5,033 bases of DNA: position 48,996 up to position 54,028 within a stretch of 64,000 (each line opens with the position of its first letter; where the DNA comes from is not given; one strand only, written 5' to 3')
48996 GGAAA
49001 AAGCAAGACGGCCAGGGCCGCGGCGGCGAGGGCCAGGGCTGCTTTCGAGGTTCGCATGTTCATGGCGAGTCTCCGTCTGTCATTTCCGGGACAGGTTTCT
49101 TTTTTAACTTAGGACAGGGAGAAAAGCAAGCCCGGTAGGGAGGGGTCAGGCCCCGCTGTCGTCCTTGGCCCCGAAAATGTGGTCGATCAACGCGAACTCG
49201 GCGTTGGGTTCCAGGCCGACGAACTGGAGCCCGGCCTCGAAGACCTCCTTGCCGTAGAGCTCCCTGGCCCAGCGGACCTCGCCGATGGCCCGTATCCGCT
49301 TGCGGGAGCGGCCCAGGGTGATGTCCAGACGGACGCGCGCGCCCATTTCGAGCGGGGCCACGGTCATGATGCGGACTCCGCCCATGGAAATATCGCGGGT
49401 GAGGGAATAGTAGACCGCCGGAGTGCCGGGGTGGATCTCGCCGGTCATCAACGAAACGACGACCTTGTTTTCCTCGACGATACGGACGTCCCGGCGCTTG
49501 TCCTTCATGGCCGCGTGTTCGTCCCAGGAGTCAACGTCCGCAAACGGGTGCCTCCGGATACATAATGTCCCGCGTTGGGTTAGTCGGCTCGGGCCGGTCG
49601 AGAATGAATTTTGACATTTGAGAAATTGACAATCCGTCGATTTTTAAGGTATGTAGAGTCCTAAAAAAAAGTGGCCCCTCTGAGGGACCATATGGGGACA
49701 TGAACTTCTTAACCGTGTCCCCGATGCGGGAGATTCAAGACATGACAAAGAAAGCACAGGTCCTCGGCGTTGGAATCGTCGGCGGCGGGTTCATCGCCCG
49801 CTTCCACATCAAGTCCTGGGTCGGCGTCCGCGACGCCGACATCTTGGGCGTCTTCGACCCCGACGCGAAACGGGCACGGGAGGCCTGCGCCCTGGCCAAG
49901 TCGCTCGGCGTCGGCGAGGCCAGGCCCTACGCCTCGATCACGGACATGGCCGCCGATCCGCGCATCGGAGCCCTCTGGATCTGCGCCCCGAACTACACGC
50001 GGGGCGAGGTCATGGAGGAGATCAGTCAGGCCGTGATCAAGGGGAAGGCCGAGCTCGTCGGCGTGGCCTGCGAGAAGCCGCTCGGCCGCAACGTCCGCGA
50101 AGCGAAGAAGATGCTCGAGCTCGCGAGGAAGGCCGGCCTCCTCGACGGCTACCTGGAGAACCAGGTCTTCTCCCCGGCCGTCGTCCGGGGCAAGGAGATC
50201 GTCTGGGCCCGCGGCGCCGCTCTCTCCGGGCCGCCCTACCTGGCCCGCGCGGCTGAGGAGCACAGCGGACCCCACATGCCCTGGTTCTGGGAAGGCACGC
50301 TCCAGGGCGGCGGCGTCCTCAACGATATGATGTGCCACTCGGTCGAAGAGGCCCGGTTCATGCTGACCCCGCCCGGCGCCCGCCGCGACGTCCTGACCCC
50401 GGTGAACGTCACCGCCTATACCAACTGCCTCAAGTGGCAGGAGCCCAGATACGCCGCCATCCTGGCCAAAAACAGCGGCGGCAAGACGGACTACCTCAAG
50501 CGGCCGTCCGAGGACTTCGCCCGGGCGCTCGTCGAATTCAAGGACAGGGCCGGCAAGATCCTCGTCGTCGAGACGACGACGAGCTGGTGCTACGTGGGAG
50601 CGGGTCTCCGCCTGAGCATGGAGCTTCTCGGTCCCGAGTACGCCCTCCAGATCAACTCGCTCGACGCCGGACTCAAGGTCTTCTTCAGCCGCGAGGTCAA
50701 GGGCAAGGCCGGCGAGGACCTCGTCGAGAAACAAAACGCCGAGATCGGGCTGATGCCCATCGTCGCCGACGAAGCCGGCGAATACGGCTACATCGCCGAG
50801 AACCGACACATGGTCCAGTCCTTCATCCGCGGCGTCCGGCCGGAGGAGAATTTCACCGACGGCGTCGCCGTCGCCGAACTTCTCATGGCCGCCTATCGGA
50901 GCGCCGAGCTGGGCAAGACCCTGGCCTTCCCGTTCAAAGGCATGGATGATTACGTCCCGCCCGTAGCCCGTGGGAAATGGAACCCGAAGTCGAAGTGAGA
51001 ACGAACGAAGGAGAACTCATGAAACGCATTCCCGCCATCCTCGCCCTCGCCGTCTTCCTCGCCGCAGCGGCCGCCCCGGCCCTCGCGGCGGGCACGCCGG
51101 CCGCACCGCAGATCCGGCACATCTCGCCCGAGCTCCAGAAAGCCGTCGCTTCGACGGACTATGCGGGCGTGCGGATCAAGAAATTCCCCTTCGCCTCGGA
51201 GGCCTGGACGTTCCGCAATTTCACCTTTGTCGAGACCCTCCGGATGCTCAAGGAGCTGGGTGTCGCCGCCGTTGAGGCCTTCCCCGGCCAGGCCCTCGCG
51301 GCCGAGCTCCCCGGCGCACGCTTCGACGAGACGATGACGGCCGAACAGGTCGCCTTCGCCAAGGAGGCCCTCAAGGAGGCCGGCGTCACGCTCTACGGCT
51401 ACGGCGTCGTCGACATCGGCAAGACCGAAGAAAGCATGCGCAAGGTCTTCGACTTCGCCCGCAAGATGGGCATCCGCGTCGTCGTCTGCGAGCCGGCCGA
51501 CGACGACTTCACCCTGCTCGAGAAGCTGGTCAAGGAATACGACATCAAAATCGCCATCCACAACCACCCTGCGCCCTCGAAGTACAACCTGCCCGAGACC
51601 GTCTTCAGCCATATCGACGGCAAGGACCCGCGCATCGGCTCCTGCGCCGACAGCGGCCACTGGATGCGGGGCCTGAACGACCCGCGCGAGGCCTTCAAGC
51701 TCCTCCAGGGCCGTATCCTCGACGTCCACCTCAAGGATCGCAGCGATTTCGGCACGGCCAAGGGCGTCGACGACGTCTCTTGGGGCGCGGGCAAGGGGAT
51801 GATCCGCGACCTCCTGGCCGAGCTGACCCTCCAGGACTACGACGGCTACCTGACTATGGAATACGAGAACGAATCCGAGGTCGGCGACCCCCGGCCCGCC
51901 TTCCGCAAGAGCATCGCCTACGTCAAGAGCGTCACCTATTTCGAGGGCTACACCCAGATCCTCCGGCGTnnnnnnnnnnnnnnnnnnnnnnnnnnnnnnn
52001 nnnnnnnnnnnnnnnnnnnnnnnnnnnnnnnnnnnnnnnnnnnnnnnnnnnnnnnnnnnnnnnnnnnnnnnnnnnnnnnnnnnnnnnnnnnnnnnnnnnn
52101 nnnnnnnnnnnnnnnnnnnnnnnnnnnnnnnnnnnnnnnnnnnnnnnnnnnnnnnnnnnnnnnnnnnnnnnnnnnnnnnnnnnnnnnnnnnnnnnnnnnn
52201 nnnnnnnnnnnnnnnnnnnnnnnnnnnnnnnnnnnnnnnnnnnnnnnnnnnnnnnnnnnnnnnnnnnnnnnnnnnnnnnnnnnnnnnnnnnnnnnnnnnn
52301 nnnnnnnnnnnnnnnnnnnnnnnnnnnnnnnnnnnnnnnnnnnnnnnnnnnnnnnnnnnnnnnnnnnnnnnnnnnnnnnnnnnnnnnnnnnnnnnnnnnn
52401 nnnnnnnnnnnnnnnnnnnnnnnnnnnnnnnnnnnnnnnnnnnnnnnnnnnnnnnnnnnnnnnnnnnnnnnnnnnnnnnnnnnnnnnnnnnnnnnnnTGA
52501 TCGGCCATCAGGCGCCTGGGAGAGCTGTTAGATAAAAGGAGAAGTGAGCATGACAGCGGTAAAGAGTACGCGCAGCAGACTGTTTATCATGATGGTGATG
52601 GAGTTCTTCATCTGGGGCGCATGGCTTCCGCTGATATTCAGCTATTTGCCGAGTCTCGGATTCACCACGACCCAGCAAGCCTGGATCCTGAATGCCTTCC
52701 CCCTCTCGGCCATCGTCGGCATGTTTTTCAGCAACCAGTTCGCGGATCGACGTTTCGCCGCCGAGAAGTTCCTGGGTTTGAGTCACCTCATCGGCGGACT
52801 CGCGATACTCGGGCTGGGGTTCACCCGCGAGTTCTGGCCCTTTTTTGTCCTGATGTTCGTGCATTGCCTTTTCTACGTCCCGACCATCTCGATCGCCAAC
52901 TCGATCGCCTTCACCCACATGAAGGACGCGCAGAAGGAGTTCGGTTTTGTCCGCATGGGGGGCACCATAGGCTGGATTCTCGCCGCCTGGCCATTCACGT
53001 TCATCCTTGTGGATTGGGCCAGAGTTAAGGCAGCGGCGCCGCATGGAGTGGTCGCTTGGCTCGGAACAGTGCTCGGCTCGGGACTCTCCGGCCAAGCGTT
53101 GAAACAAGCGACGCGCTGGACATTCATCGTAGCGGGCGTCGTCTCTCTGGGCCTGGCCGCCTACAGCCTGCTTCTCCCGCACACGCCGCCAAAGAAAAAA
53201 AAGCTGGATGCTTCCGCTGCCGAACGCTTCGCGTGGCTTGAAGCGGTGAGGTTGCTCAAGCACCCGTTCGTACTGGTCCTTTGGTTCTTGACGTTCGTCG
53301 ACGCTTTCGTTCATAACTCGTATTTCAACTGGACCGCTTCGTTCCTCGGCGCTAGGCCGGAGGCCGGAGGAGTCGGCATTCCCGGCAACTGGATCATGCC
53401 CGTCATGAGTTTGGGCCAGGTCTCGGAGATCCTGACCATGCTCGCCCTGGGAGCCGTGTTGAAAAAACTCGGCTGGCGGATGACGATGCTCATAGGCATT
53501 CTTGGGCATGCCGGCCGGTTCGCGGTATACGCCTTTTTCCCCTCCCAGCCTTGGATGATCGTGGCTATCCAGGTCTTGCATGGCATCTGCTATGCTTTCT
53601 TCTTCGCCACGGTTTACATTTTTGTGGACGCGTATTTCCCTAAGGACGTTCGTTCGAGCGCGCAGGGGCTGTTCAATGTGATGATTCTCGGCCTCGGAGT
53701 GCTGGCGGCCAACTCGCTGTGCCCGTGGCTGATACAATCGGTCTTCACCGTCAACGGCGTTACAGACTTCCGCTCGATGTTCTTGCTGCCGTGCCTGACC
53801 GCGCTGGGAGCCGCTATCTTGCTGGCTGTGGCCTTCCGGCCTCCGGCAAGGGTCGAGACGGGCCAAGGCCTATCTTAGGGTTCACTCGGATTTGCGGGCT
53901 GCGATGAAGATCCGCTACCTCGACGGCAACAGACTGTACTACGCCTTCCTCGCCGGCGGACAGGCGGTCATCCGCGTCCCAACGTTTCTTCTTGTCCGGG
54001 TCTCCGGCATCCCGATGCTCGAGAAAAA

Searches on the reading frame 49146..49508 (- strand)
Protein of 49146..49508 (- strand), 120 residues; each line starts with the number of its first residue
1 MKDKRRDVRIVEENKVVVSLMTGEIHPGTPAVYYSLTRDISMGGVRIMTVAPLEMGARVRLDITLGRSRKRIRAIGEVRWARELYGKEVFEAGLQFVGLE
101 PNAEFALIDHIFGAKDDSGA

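Call 83: search_protein_families(library=pfam, proteins=[window:49146-49508:-], max_evalue=0.00001)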
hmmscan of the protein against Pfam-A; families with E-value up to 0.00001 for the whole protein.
window:49146-49508:- (120 aa): 1 family
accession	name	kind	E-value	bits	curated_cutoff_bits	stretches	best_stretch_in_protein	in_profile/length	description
PF07238.19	PilZ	-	3.1e-12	47.1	22.5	1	4-112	2-101/102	PilZ domain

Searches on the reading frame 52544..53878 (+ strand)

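Call 11: search_protein_families(library=pfam, proteins=[window:52544-53878:+], max_evalue=0.001)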
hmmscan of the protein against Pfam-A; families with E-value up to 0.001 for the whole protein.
window:52544-53878:+ (444 aa): 3 families
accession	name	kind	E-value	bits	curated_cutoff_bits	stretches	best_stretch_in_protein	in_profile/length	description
PF03825.22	Nuc_H_symport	-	3.2e-113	379.2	25.9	2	182-434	150-398/400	Nucleoside H+ symporter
PF12832.13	MFS_1_like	-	8.9e-32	111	25.2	1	19-386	10-351/373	MFS_1 like family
PF07690.21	MFS_1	-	1.9e-26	93.3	33.4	2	13-321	1-277/347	Major Facilitator Superfamily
